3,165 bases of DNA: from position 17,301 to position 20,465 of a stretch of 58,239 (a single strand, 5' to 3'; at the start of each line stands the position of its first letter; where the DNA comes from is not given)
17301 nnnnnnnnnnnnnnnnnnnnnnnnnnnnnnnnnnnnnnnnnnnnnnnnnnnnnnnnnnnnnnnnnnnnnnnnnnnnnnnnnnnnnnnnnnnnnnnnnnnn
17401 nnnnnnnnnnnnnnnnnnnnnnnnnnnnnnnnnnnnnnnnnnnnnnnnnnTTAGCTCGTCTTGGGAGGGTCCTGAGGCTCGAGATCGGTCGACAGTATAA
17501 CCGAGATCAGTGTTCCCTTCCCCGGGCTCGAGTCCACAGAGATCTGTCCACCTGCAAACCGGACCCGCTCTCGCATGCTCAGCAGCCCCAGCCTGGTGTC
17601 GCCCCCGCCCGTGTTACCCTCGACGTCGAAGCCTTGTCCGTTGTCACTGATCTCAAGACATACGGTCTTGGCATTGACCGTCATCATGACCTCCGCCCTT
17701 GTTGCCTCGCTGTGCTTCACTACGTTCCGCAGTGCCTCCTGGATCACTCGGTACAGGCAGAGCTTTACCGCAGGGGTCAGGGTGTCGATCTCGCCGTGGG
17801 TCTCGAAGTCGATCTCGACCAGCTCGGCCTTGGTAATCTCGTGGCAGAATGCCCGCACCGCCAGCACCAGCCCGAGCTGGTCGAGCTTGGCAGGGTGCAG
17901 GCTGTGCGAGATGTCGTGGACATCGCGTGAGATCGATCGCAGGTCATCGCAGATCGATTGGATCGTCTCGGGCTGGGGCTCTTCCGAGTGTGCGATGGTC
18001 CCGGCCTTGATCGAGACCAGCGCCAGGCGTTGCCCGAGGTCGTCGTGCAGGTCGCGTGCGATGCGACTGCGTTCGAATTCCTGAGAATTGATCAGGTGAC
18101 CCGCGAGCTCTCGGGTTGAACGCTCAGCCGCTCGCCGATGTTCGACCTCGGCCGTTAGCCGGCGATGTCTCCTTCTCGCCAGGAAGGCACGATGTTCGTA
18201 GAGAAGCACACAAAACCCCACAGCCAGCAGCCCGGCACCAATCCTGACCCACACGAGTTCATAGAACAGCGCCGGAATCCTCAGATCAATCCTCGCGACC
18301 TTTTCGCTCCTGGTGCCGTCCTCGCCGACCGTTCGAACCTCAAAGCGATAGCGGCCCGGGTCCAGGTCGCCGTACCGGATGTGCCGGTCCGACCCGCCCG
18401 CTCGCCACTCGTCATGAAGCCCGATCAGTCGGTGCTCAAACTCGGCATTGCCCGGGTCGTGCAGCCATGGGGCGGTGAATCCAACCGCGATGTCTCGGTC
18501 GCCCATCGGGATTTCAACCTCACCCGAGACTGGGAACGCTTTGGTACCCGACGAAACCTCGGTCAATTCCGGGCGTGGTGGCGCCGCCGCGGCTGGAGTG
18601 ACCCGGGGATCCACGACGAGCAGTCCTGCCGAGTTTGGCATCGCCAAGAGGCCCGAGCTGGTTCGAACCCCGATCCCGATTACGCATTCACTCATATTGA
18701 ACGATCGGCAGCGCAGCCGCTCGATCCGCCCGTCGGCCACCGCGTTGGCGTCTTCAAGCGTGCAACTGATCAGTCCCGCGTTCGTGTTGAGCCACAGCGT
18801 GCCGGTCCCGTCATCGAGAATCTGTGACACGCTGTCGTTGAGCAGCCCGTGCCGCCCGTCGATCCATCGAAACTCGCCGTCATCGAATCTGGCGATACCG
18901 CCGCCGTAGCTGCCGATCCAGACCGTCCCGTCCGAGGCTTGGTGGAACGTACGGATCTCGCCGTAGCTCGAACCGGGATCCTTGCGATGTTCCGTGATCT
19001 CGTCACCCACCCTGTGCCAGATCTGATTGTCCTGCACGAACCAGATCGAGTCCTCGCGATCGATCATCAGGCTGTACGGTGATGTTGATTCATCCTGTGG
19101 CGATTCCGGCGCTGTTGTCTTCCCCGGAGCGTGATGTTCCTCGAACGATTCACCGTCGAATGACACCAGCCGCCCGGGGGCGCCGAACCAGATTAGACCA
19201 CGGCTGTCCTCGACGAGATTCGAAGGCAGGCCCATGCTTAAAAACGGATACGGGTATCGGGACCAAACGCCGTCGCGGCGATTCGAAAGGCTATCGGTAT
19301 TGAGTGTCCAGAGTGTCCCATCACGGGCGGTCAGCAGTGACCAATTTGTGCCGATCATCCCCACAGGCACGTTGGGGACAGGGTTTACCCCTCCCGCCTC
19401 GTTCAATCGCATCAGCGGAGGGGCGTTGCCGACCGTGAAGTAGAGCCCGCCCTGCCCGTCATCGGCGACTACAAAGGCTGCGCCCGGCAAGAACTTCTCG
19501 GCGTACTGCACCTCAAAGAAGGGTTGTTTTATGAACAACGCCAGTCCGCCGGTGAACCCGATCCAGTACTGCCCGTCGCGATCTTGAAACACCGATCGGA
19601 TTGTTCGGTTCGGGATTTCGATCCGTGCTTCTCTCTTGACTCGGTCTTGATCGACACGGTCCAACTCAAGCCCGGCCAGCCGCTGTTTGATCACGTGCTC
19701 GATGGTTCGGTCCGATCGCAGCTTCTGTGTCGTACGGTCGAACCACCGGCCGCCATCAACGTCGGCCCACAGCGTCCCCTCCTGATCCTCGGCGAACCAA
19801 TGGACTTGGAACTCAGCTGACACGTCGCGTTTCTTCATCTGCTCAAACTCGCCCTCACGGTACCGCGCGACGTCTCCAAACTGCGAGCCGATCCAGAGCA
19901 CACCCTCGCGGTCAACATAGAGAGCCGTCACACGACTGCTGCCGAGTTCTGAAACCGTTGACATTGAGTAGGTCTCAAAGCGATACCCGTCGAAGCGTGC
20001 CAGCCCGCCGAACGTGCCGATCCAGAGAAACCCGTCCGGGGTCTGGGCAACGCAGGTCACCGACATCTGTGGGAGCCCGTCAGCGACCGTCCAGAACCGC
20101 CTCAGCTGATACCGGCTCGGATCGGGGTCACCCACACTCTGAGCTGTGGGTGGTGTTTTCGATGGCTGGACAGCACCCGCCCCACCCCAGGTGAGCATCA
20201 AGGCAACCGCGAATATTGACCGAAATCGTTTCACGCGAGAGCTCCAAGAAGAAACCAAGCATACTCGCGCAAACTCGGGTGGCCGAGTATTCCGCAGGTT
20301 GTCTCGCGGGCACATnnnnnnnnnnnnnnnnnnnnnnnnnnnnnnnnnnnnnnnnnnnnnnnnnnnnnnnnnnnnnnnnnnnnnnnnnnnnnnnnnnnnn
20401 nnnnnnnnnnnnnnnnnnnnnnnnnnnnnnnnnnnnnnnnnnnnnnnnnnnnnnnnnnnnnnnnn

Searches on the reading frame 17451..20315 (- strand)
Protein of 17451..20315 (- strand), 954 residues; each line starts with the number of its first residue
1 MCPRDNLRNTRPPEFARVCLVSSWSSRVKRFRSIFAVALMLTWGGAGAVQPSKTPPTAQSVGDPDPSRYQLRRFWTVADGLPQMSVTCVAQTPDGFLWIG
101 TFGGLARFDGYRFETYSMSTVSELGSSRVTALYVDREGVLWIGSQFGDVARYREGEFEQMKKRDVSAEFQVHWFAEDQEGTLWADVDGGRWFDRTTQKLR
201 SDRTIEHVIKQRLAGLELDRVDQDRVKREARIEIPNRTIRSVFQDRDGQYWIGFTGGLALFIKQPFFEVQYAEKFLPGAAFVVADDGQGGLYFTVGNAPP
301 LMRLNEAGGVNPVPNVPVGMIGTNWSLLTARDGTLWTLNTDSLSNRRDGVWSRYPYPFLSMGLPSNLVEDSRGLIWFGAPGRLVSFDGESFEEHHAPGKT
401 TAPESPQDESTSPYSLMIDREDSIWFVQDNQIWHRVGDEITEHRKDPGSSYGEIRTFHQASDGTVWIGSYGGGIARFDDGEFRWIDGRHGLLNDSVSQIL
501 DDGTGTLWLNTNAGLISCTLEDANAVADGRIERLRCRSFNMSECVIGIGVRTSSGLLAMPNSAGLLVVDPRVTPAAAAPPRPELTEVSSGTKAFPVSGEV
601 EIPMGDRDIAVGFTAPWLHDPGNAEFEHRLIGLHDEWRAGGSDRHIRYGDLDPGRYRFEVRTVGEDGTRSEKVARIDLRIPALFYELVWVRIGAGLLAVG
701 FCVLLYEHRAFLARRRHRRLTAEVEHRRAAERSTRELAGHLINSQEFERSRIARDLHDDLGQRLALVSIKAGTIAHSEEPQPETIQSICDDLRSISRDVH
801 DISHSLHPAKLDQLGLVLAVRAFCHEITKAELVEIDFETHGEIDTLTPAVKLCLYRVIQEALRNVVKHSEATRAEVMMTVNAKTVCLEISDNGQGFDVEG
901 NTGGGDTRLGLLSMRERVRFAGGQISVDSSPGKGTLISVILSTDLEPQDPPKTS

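Call 9: search_protein_families(library=pfam, proteins=[window:17451-20315:-], max_evalue=0.001)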
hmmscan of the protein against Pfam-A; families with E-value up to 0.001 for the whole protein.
window:17451-20315:- (954 aa): 4 families
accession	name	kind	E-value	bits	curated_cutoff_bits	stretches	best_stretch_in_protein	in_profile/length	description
PF07494.17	Reg_prop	-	1.5e-27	92.6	20.4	1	80-103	1-24/24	Two component regulator propeller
PF02518.31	HATPase_c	-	7.5e-14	52.5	26.4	1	854-942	6-108/111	Histidine kinase-, DNA gyrase B-, and HSP90-like ATPase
PF07730.19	HisKA_3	-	1.4e-11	45.2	24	1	748-801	1-58/68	Histidine kinase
PF07495.19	Y_Y_Y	-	3.6e-08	33.6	26.6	1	620-680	4-64/65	Y_Y_Y domain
